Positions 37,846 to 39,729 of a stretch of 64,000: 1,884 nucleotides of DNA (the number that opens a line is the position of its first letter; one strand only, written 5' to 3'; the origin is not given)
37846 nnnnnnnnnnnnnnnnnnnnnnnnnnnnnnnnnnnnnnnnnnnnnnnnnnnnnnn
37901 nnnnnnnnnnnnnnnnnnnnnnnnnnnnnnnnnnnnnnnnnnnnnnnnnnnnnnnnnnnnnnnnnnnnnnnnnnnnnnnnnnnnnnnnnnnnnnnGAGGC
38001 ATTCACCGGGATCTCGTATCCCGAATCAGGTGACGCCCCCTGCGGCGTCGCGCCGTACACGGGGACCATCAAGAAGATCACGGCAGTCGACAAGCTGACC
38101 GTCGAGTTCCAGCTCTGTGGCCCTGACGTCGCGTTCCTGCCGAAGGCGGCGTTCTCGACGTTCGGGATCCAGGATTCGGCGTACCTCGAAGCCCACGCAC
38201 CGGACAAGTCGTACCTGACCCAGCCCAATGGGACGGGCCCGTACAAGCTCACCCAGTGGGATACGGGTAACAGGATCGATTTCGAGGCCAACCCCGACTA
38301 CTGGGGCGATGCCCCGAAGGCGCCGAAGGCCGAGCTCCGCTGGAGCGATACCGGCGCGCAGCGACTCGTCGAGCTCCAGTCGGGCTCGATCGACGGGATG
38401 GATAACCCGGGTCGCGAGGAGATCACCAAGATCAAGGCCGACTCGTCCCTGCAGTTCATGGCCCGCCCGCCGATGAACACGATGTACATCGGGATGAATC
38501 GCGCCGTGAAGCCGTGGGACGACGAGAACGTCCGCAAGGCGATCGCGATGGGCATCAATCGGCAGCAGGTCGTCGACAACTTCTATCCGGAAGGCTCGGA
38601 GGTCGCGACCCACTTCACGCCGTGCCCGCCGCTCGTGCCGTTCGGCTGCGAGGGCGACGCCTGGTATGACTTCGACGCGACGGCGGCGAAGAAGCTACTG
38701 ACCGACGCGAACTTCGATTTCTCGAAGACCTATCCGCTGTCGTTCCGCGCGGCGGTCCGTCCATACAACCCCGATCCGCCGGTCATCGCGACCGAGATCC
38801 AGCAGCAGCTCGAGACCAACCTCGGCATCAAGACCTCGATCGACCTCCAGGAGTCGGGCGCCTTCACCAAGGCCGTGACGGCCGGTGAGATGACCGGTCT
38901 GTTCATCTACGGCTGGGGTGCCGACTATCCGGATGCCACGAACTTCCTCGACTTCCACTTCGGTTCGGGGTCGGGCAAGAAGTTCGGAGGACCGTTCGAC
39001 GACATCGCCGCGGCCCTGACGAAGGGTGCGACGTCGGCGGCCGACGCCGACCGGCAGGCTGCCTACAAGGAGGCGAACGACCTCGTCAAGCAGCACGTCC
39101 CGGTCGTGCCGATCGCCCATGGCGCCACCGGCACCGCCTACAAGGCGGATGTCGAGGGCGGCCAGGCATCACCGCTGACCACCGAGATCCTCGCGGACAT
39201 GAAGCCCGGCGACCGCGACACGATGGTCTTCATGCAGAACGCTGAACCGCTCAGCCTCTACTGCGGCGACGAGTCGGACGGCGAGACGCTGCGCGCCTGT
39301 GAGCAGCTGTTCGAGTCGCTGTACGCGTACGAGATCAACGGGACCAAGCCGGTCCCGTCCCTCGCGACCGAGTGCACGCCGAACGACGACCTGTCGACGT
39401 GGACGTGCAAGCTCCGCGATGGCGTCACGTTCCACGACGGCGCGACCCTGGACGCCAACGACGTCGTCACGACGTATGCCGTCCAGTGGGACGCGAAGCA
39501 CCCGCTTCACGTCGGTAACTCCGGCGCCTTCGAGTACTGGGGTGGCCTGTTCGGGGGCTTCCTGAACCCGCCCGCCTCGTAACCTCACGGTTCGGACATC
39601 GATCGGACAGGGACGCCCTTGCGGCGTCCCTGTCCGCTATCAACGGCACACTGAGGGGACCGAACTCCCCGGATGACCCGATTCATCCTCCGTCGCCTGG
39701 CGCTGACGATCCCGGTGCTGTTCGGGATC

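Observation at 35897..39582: Two tandem family-5 solute-binding lipoproteins are clean circular permutants of the canonical DppA/OppA fold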

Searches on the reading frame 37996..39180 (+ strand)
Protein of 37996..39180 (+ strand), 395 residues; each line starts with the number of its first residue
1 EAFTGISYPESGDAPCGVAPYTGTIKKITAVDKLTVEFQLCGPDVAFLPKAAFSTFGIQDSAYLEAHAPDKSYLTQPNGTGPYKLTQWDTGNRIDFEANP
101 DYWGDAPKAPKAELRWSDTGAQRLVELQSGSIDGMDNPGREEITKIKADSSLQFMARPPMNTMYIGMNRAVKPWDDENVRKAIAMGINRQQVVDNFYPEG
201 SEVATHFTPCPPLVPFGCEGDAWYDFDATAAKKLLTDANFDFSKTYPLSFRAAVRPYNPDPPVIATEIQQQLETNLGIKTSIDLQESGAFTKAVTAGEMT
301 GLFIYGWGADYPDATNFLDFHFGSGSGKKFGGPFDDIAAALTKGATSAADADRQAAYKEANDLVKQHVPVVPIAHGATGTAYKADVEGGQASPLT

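Call 45: search_protein_families(library=pfam, proteins=[window:37996-39180:+], max_evalue=0.01)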
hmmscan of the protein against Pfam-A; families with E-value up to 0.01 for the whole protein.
window:37996-39180:+ (395 aa): 1 family
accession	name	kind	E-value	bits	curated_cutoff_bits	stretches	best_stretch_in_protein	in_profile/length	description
PF00496.27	SBP_bac_5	-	5.9e-59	200.5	32.4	1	21-327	59-366/368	Bacterial extracellular solute-binding proteins, family 5 Middle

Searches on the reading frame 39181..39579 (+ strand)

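Call 45: search_protein_families(library=pfam, proteins=[window:39181-39579:+], max_evalue=0.01)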
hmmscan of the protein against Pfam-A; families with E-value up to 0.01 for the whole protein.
window:39181-39579:+ (133 aa): 1 family
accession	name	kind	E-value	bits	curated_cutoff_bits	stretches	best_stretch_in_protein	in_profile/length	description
PF00496.27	SBP_bac_5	-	1.8e-14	54.1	32.4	1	56-108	1-53/368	Bacterial extracellular solute-binding proteins, family 5 Middle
